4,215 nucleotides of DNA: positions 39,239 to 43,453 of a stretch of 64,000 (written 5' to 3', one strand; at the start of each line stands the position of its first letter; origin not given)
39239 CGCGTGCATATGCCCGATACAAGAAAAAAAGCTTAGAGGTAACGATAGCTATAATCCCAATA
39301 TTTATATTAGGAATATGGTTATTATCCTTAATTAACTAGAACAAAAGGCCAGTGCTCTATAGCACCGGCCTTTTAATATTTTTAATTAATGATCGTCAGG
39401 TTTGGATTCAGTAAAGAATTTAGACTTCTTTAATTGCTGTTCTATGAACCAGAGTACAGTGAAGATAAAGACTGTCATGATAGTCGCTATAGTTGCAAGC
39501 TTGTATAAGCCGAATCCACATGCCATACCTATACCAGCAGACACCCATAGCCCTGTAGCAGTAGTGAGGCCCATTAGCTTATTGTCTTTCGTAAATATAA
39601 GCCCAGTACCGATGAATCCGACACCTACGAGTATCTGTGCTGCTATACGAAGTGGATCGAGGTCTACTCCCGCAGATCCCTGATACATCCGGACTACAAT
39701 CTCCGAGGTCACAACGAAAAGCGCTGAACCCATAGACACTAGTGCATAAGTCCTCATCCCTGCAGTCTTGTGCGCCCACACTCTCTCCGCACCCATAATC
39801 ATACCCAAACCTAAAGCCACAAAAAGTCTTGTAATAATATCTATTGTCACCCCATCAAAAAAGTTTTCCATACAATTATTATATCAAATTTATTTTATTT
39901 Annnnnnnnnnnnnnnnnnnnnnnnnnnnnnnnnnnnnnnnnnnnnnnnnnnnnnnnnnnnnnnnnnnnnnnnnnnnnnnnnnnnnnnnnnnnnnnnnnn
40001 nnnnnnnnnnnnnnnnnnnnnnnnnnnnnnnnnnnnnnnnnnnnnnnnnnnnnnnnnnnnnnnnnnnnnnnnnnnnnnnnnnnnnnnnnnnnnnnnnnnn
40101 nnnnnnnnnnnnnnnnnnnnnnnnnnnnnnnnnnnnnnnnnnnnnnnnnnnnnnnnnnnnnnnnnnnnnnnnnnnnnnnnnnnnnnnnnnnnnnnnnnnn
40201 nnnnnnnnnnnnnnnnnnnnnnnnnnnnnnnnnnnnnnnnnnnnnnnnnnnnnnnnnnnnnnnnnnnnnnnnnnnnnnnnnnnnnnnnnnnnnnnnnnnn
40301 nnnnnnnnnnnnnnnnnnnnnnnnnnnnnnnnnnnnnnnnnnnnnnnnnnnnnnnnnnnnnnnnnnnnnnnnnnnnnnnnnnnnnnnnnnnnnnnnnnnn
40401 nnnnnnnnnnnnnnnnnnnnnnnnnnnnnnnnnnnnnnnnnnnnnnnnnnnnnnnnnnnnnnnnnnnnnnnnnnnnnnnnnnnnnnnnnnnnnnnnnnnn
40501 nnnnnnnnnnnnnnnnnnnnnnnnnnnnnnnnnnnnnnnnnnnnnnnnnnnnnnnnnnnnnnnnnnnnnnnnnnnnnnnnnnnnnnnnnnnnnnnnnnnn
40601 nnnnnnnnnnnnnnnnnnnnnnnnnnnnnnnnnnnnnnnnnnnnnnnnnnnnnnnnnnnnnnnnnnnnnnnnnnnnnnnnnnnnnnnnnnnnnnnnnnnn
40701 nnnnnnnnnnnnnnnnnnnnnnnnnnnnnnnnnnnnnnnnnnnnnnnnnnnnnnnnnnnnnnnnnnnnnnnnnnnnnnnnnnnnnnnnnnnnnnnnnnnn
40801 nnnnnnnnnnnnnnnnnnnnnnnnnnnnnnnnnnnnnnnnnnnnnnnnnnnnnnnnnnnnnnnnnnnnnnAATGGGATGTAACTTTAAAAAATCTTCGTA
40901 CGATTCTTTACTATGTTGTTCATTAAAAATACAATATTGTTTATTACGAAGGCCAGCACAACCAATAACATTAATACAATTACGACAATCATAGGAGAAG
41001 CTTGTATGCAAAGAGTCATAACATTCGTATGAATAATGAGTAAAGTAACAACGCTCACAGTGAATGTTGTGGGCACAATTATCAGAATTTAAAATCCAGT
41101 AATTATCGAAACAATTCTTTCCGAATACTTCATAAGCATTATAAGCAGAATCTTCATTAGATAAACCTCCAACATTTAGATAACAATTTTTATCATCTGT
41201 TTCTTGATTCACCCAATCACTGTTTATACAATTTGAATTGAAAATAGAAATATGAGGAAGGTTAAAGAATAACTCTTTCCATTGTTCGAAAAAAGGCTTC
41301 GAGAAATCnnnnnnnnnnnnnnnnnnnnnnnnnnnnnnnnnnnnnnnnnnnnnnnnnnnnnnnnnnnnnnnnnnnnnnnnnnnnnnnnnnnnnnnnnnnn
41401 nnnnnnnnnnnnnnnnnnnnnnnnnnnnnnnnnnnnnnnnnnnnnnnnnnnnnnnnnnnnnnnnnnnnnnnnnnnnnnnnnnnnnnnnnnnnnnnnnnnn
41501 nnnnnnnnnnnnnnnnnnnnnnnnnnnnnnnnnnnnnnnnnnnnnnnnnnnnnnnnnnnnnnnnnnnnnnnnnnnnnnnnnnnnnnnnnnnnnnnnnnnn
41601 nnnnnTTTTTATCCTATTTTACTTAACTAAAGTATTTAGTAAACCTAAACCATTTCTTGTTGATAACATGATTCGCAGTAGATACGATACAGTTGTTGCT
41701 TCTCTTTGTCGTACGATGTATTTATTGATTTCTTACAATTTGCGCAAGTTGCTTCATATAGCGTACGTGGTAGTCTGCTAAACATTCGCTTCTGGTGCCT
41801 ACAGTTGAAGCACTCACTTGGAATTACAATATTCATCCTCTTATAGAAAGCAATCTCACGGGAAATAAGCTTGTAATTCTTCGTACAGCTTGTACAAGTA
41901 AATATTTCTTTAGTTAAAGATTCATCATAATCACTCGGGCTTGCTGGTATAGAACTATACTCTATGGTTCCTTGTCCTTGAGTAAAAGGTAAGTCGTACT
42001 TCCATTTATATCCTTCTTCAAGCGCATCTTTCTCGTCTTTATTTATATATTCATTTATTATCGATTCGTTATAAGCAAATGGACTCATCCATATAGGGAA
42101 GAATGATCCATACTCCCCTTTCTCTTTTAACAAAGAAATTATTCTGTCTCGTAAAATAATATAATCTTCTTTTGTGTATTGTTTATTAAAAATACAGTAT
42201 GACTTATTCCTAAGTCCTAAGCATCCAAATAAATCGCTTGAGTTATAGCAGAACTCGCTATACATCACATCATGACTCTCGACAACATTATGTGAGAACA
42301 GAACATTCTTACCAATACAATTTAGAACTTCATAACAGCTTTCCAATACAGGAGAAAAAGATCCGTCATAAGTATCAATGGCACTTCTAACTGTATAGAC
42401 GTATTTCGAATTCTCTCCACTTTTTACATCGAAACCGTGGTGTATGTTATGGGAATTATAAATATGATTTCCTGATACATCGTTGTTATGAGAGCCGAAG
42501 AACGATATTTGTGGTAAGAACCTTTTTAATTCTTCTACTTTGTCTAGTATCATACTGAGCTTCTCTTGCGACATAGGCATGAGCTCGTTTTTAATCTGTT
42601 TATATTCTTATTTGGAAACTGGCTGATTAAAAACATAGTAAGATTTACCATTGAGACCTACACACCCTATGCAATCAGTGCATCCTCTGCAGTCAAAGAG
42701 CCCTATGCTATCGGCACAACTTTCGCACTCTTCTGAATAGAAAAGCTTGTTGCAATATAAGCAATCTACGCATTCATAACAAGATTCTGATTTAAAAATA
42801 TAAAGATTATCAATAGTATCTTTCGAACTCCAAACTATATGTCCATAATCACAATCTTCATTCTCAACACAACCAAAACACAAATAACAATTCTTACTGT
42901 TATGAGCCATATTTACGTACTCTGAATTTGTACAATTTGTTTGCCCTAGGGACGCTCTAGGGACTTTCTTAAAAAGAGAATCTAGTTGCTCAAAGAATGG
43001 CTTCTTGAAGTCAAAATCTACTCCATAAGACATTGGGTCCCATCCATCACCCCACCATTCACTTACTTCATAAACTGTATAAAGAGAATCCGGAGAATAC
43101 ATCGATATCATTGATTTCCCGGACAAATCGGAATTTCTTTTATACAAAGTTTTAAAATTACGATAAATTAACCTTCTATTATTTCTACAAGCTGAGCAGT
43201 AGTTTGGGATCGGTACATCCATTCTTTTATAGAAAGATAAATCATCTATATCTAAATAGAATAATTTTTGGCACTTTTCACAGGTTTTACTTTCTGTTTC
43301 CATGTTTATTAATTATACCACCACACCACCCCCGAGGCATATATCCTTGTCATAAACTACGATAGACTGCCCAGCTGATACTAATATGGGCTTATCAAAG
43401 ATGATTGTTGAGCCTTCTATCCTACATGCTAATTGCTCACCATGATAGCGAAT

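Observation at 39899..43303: Tandem array of paralogous Cys-rich proteins of unknown family; second copy split by a single in-frame TAA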

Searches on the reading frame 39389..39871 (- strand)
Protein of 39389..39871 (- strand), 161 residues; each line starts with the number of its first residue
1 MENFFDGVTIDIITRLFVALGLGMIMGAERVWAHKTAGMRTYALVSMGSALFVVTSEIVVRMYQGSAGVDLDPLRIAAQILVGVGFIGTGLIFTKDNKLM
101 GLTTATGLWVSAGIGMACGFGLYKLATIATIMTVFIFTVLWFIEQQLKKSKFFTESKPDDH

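Call 32: search_protein_families(library=pfam, proteins=[window:39389-39871:-], max_evalue=0.00001)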
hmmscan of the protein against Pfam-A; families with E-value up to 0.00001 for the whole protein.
window:39389-39871:- (161 aa): 1 family
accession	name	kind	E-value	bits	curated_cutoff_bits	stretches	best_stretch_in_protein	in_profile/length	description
PF02308.21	MgtC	-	2.1e-33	115.7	31.4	1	16-145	1-120/121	MgtC family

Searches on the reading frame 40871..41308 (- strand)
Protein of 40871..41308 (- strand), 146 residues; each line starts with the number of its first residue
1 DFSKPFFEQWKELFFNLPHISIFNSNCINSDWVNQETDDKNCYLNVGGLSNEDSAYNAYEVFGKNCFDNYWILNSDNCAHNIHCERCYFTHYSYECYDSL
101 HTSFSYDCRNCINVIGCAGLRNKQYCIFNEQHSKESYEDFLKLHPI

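Call 68: find_homologous_proteins(query=A3, max_evalue=0.001)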
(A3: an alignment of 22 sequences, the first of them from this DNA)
Query A3 (22 sequences) (146 aa, profile of the alignment): 99 proteins with E <= 0.001 among 195 candidates.
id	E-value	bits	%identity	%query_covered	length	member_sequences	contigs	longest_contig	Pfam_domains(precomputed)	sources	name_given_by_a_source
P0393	1.7e-64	234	76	97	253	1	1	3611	-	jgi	jgi:hypothetical protein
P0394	6.6e-61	223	64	94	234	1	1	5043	-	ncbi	-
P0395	7.6e-59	216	36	95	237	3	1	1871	-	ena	-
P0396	4.7e-57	210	68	91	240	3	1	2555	-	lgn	-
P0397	2.5e-54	201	35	89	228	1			-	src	-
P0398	1.4e-44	170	35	85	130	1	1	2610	-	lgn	-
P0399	2.5e-44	169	61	77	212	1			-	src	-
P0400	2.9e-42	162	35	81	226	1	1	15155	-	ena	-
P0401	5.2e-41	158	40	95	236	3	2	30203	-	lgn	-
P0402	1.0e-40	157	37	100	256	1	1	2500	-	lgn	-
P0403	1.8e-39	153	31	79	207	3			-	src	-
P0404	2.1e-39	153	40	89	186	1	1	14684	-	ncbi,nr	ncbi:MAG TPA: hypothetical protein VMV71_00505, partial [Candidatus Paceibacterota bacterium]|nr:hyp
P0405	4.3e-39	152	39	97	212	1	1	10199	-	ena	-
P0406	2.5e-38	149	35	66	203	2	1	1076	PF13451.13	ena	-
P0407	3.6e-38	149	40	97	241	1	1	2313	-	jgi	jgi:hypothetical protein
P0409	8.0e-38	148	41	92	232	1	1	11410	-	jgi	-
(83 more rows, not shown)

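Call 69: search_solved_structures(query=A3, max_evalue=10)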
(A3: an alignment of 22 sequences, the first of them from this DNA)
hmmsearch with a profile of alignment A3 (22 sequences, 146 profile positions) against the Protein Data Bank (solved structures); distinct sequences matched with E-value up to 10: 4.
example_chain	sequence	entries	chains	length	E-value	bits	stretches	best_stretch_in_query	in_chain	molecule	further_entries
8adn_J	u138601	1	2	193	0.16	15.3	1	10-62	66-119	Proteasome subunit beta type-4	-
4efp_A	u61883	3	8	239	0.22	14.9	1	28-92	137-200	30kDa protein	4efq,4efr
4iy8_A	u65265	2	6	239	0.24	14.8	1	25-81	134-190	30K protein 1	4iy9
3pub_A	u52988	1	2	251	0.25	14.7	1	28-88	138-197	30kDa protein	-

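Call 71: find_encoding_contigs(protein=P0401, flank=4000, max_places=2)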
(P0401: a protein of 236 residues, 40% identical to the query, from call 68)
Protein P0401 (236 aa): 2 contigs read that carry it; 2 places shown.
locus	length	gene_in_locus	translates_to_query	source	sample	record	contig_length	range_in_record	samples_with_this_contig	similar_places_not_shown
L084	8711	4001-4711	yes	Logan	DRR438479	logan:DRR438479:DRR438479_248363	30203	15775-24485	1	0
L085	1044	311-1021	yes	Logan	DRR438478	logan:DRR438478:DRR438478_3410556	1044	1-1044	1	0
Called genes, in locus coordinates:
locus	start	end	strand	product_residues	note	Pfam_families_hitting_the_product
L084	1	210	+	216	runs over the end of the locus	PF00333:Ribosomal_S5, PF03719:Ribosomal_S5_C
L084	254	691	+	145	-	PF00828:Ribosomal_L27A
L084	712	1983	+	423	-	PF00344:SecY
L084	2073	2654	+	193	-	PF00406:ADK, PF13207:AAA_17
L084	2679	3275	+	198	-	PF00406:ADK, PF13207:AAA_17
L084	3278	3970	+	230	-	PF00696:AA_kinase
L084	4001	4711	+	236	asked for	-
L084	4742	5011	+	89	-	-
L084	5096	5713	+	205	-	-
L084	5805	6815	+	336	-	PF13310:Virulence_RhuM, PF02661:Fic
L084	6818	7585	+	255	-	PF00557:Peptidase_M24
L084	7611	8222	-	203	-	-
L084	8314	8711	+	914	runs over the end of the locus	PF26449:DUF8128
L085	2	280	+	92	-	?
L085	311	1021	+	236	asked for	-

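Call 72: find_encoding_contigs(protein=P0409, flank=4000, max_places=2)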
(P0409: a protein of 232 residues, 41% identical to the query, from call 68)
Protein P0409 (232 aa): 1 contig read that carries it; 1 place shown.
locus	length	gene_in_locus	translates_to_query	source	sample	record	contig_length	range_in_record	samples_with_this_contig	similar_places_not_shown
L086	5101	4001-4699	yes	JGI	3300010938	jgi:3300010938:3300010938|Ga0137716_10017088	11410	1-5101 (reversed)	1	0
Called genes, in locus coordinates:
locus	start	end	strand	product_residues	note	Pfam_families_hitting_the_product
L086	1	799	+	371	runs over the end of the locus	PF13439:Glyco_transf_4, PF20706:GT4-conflict (weak), PF00534:Glycos_transf_1, PF13692:Glyco_trans_1_4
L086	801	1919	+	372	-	PF13439:Glyco_transf_4 (weak), PF20706:GT4-conflict, PF00534:Glycos_transf_1, PF13692:Glyco_trans_1_4, PF13524:Glyco_trans_1_2 (weak)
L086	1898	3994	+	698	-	PF13196:DUF4012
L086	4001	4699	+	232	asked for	-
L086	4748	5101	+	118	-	?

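Call 73: find_encoding_contigs(protein=P0394, flank=4000, max_places=2)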
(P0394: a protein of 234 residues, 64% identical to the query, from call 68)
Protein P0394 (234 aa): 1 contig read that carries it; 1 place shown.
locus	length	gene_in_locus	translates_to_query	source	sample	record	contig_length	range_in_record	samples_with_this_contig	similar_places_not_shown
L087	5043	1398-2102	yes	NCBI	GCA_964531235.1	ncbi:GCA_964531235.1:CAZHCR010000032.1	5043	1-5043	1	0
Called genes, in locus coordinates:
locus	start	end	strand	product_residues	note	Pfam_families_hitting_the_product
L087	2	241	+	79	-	?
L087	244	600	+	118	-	PF01219:DAGK_prokar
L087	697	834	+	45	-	-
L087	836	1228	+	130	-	PF01936:NYN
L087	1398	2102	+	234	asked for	-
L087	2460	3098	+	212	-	-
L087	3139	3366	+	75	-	-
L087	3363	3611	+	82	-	-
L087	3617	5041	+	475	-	?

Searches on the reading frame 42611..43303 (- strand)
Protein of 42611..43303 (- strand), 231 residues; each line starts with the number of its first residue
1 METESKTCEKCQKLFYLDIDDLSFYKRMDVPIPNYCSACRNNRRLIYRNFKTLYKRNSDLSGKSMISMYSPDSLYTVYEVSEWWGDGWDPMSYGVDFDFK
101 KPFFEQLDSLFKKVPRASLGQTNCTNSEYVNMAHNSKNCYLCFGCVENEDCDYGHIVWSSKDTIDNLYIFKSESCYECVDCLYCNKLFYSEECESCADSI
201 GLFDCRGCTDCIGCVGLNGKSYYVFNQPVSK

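Call 4: search_protein_families(library=pfam, proteins=[window:42611-43303:-], max_evalue=1)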
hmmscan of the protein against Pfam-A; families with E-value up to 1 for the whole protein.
window:42611-43303:- (231 aa): 0 families

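Call 5: search_protein_families(library=ncbifam, proteins=[window:42611-43303:-], max_evalue=1)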
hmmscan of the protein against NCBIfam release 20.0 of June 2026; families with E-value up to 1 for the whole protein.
window:42611-43303:- (231 aa): 0 families

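Call 52: list_cluster_members(proteins=[P0172, window:42611-43303:-, window:41648-42580:-, P0001])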
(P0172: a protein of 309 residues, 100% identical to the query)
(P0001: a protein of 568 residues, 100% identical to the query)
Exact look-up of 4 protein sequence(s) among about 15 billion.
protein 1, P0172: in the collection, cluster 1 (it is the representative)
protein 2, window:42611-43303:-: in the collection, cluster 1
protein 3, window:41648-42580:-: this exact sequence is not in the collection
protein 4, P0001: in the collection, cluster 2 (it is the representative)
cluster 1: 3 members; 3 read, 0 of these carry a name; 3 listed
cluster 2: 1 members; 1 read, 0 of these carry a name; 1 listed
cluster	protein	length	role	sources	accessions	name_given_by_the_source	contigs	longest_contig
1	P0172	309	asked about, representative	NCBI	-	-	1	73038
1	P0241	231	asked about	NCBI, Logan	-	-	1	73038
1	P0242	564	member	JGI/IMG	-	-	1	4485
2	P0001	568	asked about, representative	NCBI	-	-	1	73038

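Call 55: find_encoding_contigs(protein=P0242, flank=5000, max_places=4)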
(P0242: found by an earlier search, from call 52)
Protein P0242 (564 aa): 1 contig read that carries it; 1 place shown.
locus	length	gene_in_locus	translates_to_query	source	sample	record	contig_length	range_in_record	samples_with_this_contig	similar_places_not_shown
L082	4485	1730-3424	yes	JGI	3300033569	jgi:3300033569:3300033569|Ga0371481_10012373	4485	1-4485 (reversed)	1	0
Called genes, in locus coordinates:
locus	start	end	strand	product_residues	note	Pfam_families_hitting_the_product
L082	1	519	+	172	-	?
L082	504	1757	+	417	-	PF02540:NAD_synthase (faint), PF03054:tRNA_Me_trans, PF20259:tRNA_Me_trans_M, PF20258:tRNA_Me_trans_C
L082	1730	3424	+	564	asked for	-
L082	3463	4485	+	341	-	?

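Call 56: find_encoding_contigs(protein=window:42611-43303:-, flank=10000, max_places=6)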
Protein window:42611-43303:- (231 aa): 1 contig read that carries it; 1 place shown.
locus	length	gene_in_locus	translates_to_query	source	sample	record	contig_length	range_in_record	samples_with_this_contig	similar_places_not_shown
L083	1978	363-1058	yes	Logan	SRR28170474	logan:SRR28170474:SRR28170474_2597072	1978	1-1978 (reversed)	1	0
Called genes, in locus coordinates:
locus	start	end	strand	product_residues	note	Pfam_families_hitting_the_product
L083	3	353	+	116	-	?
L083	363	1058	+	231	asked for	-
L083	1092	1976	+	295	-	?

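Call 62: search_protein_families(library=padloc, proteins=[window:42611-43303:-], max_evalue=0.01)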
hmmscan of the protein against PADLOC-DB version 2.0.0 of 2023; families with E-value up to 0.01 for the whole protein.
window:42611-43303:- (231 aa): 0 families

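Call 63: search_protein_families(library=phrogs, proteins=[window:42611-43303:-], max_evalue=0.01)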
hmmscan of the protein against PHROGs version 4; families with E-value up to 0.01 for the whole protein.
window:42611-43303:- (231 aa): 1 family
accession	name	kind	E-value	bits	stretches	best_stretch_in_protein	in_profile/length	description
phrog_15341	-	unknown function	0.00023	21.7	1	167-215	40-88/276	-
